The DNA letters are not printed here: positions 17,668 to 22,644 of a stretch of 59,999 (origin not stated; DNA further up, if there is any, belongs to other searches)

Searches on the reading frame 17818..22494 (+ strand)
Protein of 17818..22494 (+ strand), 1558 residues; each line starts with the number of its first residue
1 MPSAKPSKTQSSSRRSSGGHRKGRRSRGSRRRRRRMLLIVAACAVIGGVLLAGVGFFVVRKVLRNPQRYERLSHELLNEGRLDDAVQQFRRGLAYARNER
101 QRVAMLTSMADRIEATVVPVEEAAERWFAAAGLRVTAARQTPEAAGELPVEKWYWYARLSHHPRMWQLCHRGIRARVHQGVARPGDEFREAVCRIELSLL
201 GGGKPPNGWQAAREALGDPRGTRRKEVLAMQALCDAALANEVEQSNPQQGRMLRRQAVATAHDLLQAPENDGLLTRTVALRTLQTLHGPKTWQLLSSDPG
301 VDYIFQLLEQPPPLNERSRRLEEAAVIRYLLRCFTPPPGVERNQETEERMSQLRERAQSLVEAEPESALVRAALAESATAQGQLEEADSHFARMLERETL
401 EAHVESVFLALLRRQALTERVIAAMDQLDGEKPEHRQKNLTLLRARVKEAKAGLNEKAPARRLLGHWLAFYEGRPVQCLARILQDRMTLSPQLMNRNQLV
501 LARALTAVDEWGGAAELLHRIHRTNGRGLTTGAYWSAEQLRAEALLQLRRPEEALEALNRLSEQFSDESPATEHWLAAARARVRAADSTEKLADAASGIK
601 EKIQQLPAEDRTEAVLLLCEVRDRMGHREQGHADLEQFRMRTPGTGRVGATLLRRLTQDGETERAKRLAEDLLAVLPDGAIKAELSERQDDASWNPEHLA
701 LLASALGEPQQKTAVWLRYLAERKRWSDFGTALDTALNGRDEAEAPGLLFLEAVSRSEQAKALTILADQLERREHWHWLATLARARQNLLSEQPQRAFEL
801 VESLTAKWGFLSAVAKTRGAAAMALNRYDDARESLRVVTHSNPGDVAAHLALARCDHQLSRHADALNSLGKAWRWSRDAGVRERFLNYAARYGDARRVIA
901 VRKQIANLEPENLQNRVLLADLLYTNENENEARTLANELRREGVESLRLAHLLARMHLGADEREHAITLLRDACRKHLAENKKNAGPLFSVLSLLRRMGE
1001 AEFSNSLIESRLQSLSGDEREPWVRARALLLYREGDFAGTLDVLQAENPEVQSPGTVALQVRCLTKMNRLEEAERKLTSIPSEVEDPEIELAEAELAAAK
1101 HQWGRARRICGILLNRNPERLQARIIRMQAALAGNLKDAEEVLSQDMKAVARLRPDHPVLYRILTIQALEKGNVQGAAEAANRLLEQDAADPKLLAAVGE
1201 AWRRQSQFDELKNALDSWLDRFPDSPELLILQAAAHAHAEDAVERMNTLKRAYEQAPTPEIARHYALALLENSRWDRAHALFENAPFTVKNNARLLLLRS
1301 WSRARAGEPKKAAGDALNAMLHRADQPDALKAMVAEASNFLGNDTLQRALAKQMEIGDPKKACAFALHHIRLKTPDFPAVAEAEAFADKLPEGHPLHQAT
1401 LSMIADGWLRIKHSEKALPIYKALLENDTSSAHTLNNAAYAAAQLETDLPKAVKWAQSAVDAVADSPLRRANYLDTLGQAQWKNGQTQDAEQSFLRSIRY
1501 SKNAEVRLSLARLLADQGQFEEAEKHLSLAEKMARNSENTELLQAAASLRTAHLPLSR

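Call 36: search_protein_families(library=pfam, proteins=[window:17818-22494:+], max_evalue=0.001)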
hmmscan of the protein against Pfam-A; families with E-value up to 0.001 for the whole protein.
window:17818-22494:+ (1558 aa): 10 families
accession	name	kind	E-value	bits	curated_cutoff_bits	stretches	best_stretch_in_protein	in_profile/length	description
PF14559.12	TPR_19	-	2.1e-26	92.5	25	2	822-878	1-57/68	Tetratricopeptide repeat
PF12895.13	ANAPC3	-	4.3e-18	65.8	27.2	0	1028-1076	30-78/82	Anaphase-promoting complex, cyclosome, subunit 3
PF13432.12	TPR_16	-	7.3e-11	42.7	32.7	2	1477-1534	3-61/65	Tetratricopeptide repeat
PF13428.12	TPR_14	-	1e-09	38.5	23.5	0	816-854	5-43/44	Tetratricopeptide repeat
PF07719.23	TPR_2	-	3.9e-08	33.2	27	0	1471-1503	1-33/34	Tetratricopeptide repeat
PF00515.34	TPR_1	-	1e-07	31.9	27.8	0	1505-1530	2-27/34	Tetratricopeptide repeat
PF13181.12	TPR_8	-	3.5e-07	30.3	25.7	0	1504-1536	1-33/34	Tetratricopeptide repeat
PF13424.12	TPR_12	-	5.8e-06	26.9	30.1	0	1432-1500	3-74/77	Tetratricopeptide repeat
PF16878.10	SIX1_SD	-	0.00027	21.8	27.4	0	1249-1319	29-99/113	Transcriptional regulator, SIX1, N-terminal SD domain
PF14561.12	TPR_20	-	0.00051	20.8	25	1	833-908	9-88/90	Tetratricopeptide repeat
